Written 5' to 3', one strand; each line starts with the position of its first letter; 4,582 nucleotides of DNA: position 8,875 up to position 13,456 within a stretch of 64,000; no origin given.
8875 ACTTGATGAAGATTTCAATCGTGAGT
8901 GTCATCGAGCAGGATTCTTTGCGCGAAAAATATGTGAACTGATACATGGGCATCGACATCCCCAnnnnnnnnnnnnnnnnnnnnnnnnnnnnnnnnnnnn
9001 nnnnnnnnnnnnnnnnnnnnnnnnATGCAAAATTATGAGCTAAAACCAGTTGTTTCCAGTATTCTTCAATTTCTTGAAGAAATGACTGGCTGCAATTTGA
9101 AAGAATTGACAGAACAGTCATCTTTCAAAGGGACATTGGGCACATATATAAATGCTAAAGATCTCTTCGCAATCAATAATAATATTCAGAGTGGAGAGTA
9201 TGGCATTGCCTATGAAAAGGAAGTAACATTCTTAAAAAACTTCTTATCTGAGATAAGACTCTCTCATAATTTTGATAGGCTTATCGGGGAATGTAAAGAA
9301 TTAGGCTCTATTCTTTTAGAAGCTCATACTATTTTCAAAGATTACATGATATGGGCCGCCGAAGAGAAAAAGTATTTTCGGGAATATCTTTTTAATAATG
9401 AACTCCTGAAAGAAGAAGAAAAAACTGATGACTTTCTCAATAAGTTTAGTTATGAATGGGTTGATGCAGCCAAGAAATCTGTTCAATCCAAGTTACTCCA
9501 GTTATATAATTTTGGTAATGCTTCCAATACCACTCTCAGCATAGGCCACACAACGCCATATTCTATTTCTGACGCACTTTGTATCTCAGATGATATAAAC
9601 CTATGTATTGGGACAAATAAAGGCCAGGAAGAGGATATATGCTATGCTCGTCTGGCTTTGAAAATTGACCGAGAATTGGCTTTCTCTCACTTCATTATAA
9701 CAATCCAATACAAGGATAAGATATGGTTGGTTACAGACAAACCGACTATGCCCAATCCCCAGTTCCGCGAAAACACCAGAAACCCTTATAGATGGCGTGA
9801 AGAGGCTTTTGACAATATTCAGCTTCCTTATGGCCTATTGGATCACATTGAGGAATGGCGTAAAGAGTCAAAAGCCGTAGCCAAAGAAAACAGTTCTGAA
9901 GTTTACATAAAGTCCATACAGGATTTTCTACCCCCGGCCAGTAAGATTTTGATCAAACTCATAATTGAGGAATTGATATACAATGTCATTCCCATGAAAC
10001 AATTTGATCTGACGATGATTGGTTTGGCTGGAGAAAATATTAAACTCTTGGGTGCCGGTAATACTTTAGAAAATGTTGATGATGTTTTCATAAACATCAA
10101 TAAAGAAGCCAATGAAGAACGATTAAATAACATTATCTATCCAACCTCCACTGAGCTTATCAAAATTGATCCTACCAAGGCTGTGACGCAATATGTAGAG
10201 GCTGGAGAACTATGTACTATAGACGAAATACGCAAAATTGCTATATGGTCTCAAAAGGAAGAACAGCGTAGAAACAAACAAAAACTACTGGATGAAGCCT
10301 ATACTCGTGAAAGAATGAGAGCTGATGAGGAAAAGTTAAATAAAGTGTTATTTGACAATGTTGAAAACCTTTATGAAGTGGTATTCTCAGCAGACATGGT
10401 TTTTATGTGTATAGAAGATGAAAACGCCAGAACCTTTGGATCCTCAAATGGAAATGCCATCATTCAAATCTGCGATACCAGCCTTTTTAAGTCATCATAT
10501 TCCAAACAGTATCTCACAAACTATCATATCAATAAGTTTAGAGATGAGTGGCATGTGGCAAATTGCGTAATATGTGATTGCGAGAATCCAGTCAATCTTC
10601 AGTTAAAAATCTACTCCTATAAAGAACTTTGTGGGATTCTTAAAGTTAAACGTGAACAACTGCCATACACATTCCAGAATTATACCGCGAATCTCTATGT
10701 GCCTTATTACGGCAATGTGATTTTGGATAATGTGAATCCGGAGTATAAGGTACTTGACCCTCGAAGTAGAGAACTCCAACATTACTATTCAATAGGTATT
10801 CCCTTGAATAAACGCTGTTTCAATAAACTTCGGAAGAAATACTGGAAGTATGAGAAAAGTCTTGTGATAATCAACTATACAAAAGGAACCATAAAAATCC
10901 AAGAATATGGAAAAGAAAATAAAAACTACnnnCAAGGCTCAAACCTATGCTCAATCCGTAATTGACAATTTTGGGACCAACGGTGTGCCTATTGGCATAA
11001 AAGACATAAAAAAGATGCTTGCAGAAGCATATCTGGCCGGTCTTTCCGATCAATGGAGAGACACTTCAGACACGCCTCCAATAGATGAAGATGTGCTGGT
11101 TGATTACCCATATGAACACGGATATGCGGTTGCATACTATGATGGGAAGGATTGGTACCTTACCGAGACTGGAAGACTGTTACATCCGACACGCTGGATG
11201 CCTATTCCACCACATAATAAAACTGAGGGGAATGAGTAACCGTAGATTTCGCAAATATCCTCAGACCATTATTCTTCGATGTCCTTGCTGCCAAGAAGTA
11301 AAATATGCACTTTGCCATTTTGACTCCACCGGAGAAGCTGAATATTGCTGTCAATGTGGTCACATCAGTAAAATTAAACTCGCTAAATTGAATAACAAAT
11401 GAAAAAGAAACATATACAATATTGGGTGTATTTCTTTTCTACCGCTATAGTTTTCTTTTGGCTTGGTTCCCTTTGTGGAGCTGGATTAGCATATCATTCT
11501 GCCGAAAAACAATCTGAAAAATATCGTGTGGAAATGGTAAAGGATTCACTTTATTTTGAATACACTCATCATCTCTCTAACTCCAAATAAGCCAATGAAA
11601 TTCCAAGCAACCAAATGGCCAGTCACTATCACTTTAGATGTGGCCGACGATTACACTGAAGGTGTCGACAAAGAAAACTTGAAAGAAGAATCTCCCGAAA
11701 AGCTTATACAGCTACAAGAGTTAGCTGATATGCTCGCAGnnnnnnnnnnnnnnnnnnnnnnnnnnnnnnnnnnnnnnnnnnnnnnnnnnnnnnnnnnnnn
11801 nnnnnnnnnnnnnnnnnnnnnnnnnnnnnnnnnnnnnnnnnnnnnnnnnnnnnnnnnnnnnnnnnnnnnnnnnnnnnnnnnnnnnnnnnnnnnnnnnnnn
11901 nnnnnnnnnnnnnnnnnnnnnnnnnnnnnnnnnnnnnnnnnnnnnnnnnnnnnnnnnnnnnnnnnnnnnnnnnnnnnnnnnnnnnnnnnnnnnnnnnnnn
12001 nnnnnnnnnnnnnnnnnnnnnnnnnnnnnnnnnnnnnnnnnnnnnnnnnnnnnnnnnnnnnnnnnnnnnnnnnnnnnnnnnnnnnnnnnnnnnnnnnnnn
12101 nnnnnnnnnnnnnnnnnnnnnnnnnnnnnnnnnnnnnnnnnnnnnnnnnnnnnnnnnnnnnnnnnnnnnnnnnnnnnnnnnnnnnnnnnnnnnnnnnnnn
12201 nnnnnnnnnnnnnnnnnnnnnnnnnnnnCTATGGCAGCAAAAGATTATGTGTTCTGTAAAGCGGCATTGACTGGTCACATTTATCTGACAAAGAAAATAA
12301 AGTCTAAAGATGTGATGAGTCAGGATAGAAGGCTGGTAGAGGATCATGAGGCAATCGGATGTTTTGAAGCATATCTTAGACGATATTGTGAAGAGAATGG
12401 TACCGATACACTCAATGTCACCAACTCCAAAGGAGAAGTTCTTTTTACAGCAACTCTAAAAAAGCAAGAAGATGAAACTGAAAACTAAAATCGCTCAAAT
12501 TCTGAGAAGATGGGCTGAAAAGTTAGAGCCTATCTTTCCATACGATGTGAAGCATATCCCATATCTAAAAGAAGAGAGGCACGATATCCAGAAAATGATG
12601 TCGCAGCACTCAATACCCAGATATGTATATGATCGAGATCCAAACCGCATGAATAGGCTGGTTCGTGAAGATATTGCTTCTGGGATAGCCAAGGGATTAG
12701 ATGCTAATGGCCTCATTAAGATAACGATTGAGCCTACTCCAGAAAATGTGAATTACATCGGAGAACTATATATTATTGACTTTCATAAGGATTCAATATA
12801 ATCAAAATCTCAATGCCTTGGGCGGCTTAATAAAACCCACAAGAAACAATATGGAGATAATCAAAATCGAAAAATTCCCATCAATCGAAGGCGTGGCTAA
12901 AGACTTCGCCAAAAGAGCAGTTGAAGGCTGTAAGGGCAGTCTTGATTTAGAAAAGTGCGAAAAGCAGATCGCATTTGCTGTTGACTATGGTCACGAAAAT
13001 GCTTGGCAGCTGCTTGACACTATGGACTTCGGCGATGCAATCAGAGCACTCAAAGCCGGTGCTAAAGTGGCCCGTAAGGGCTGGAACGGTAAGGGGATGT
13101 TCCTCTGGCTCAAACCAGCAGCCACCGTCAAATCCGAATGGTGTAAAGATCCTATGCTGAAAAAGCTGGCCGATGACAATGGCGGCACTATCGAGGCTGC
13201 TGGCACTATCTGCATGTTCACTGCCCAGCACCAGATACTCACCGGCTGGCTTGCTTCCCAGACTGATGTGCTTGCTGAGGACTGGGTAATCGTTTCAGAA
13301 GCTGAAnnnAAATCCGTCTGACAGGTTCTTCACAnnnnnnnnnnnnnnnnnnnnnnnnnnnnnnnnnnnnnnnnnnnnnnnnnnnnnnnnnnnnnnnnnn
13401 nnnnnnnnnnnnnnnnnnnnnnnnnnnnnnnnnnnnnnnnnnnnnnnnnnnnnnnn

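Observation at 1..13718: About 31 co-directional, overlapping small ORFs with almost no recognizable functions: candidate novel accessory, phage-satellite or anti-defence gene block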

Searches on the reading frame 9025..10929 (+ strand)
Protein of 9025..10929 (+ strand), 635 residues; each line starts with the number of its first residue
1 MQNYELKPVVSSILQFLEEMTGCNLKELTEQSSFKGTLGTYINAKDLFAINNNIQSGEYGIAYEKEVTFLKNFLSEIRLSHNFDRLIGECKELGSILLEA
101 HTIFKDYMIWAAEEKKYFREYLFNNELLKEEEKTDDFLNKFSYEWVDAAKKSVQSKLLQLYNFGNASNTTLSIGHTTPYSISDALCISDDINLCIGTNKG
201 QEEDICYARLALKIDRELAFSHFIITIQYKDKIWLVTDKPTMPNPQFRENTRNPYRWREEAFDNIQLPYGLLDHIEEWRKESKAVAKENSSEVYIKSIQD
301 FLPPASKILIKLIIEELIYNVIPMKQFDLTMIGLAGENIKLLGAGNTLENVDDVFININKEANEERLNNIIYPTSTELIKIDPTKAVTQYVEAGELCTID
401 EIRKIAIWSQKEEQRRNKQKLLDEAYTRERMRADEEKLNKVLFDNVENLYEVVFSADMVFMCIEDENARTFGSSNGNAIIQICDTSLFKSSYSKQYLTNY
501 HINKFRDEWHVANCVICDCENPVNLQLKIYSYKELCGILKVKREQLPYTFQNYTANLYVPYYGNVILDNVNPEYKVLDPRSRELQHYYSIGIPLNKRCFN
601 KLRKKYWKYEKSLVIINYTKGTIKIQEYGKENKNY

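Call 35: find_homologous_proteins(query=window:9025-10929:+, max_evalue=0.001)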
Query window:9025-10929:+ (635 aa): 28 proteins with E <= 0.001 among 8000 candidates.
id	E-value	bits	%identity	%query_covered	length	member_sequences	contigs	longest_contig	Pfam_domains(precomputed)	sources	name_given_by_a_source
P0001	0.0e+0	1426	99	100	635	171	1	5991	-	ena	-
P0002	0.0e+0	1365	93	100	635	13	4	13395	-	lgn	-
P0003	0.0e+0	1310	89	100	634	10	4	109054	-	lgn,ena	-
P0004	0.0e+0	1269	88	99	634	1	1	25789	-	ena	-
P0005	0.0e+0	1265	87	99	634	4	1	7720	-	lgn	-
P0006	0.0e+0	1263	87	99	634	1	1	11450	-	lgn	-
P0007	0.0e+0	1244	86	98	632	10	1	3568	-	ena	-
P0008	0.0e+0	1241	86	99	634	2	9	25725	-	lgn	-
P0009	0.0e+0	1239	85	99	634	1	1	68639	-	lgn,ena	-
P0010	0.0e+0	1238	85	99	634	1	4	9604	-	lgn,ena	-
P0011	0.0e+0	1238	86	98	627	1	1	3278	-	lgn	-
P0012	0.0e+0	1225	86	98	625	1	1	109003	-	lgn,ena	-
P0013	0.0e+0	1166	80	99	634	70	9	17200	-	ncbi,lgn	-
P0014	0.0e+0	1153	80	98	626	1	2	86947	-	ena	-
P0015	0.0e+0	1113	77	98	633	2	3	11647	-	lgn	-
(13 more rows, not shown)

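Call 36: search_protein_families(library=padloc, max_evalue=0.01, proteins=[window:9025-10929:+])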
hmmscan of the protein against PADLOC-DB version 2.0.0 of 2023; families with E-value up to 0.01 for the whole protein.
seq(635 aa): 0 families

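Call 48: predict_structure(alignment_id=A1)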
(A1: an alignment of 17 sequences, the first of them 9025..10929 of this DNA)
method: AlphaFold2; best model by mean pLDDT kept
length: 635 residues; sequences in the alignment: 17
mean_pLDDT: 60.0   pTM: 0.42
mean pLDDT of the five models: 60.0, 59.1, 58.6, 57.0, 55.5
residues with pLDDT >= 90: 87; 70-90: 193; 50-70: 71; < 50: 284
segments of 3 or more residues with pLDDT < 50: 1-3, 148-190, 193-229, 231-405, 469-475, 507-509, 568-570, 631-635
pLDDT, mean of each block of 10 residues (from residue 1): 68 90 80 69 84 83 88 83 84 88 88 72 53 55 51 30 25 30 39 45 46 41 47 39 29 24 25 35 37 36 34 38 32 23 27 29 31 27 32 34 51 74 77 87 93 93 72 59 81 78 58 82 87 92 89 76 52 71 84 91 92 91 86 36
secondary structure, 60 per line:
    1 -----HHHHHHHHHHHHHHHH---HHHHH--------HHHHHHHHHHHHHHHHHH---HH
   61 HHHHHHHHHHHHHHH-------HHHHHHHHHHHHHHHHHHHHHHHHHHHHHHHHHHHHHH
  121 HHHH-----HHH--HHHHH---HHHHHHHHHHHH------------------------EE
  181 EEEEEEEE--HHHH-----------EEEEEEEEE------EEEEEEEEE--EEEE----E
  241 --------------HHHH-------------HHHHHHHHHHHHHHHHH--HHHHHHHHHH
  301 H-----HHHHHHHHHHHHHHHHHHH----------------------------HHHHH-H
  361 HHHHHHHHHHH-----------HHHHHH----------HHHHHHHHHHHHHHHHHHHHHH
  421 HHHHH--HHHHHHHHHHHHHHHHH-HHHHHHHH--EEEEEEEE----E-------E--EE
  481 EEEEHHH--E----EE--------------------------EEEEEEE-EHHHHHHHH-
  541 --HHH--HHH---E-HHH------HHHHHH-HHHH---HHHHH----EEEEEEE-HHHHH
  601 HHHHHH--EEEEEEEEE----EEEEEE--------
elements in order: H6-21 H25-29 H38-55 H59-75 H83-124 H135-139 H143-154 E179-188 H191-194 E206-214 E221-229 E232-235 H255-258 H272-288 H291-301 H307-325 H354-358 H360-371 H383-388 H399-425 H428-444 H446-453 E456-463 E479-484 E523-529 H532-539 H565-570 H572-575 H579-583 E588-594 H596-606 E609-617 E622-627

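Call 52: fold_search(model_id=the predicted structure, library=pdb)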
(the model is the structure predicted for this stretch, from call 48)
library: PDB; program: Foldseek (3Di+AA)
matches with E <= 10: 151; with E <= 0.001: 0
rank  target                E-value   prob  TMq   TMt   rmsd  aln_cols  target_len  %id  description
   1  9qwr_A                3.2e-01  0.25  0.07  0.22  17.3       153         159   10  MIC60 helical bundle dimer (released 2026-02-25)
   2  9qwr_B                6.2e-01  0.16  0.07  0.21  17.5       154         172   11  MIC60 helical bundle dimer (released 2026-02-25)
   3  5lg4_A                7.7e-01  0.16  0.10  0.24  14.8       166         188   12  Crystal structure of the Sec3/Sso2 complex at 2.9 angstrom resolution (released 2017-02-08)
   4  5cw4_D                9.1e-01  0.06  0.06  0.12  15.3       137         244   13  Structure of CfBRCC36-CfKIAA0157 complex (Selenium Edge) (released 2015-09-16)
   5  1x8z_B                9.7e-01  0.44  0.11  0.34   7.7       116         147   12  Crystal structure of a pectin methylesterase inhibitor from Arabidopsis thaliana (released 2004-12-28)
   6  9fed                  1.4e+00  0.10  0.08  0.21  21.1       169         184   12  Single-chain chimeric protein mimicking the interaction between HR1 and HR2 in HIV gp41 (released 2025-05-28)
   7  5cw4_B                1.4e+00  0.06  0.07  0.13  13.8       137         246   11  Structure of CfBRCC36-CfKIAA0157 complex (Selenium Edge) (released 2015-09-16)
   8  4zey                  1.6e+00  0.23  0.09  0.40   5.7        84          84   11  Crystal structure of a nuclear receptor binding factor 2 MIT domain (NRBF2) from Homo sapiens at 1.50 A resolution (released 2015-05-06)
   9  8eja_B                1.6e+00  0.12  0.07  0.23  15.7       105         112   13  Computational design of potent and selective inhibitors of Bak and Bax (released 2024-03-20)
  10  5cw5_B                1.8e+00  0.06  0.06  0.13  14.9       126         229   12  Structure of CfBRCC36-CfKIAA0157 complex (QSQ mutant) (released 2015-09-16)
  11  4a5x_B                1.9e+00  0.16  0.07  0.36   8.9       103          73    9  Structures of MITD1 (released 2012-11-14)
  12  6dk8_B                2.0e+00  0.03  0.06  0.14  22.4       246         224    8  RetS kinase region without cobalt (released 2019-03-20)
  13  1x91                  2.1e+00  0.23  0.10  0.32   8.0       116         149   12  Crystal structure of mutant form A of a pectin methylesterase inhibitor from Arabidopsis (released 2004-12-28)
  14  5v47_A                2.1e+00  0.03  0.08  0.18  15.2       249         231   10  Crystal structure of the SR1 domain of lizard sacsin (released 2017-05-24)
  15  5v45_A                2.1e+00  0.03  0.08  0.17  15.1       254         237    9  Crystal structure of the F270M, K291M, L318M mutant of SR1 domain of human sacsin (released 2017-05-24)
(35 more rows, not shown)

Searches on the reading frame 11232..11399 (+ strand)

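Call 92: search_protein_families(library=pfam, max_evalue=1, proteins=[window:11232-11399:+])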
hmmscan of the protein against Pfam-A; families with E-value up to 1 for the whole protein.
window:11232-11399:+ (56 aa): 2 families
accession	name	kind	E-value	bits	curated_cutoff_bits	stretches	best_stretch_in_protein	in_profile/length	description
PF23641.1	YmcF-like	-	0.046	14.4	27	1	11-42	3-34/62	YmcF-like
PF01921.24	tRNA-synt_1f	-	0.31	10.4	27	1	12-56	172-219/360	tRNA synthetases class I (K)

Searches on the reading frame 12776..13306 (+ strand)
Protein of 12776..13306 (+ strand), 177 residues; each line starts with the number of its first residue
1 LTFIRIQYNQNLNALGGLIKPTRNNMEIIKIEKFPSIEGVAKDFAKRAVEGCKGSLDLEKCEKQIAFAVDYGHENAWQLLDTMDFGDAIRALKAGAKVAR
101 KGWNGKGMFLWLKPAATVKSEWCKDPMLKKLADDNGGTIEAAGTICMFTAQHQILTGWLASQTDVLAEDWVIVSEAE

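Call 66: search_solved_structures(query=window:12776-13306:+, max_evalue=0.001, show_alignments=4)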
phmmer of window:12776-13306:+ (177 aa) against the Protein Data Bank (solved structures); distinct sequences matched with E-value up to 0.001: 7.
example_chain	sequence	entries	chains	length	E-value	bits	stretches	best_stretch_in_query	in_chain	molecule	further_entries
8wjd_A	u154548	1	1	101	2.3e-20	76.5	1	83-173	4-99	SptTad2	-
9kzr_A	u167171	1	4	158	5.2e-19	72.1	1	55-174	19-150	AcrIIA7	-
8kbi_A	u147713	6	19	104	1.7e-18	70.4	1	83-173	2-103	Inhibitor of Type II CRISPR-Cas system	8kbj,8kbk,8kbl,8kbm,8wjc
9eib_A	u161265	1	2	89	4e-14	56.2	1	80-173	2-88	Prophage anti-Thoeris 2 (ModTad2)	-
8v3e_E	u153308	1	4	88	5.1e-14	55.8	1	80-173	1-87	Tad2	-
8wje_B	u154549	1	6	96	1.8e-13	54.1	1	81-174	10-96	Gp34.65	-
8sme_A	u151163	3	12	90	1.8e-13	54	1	82-174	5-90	Gp34.65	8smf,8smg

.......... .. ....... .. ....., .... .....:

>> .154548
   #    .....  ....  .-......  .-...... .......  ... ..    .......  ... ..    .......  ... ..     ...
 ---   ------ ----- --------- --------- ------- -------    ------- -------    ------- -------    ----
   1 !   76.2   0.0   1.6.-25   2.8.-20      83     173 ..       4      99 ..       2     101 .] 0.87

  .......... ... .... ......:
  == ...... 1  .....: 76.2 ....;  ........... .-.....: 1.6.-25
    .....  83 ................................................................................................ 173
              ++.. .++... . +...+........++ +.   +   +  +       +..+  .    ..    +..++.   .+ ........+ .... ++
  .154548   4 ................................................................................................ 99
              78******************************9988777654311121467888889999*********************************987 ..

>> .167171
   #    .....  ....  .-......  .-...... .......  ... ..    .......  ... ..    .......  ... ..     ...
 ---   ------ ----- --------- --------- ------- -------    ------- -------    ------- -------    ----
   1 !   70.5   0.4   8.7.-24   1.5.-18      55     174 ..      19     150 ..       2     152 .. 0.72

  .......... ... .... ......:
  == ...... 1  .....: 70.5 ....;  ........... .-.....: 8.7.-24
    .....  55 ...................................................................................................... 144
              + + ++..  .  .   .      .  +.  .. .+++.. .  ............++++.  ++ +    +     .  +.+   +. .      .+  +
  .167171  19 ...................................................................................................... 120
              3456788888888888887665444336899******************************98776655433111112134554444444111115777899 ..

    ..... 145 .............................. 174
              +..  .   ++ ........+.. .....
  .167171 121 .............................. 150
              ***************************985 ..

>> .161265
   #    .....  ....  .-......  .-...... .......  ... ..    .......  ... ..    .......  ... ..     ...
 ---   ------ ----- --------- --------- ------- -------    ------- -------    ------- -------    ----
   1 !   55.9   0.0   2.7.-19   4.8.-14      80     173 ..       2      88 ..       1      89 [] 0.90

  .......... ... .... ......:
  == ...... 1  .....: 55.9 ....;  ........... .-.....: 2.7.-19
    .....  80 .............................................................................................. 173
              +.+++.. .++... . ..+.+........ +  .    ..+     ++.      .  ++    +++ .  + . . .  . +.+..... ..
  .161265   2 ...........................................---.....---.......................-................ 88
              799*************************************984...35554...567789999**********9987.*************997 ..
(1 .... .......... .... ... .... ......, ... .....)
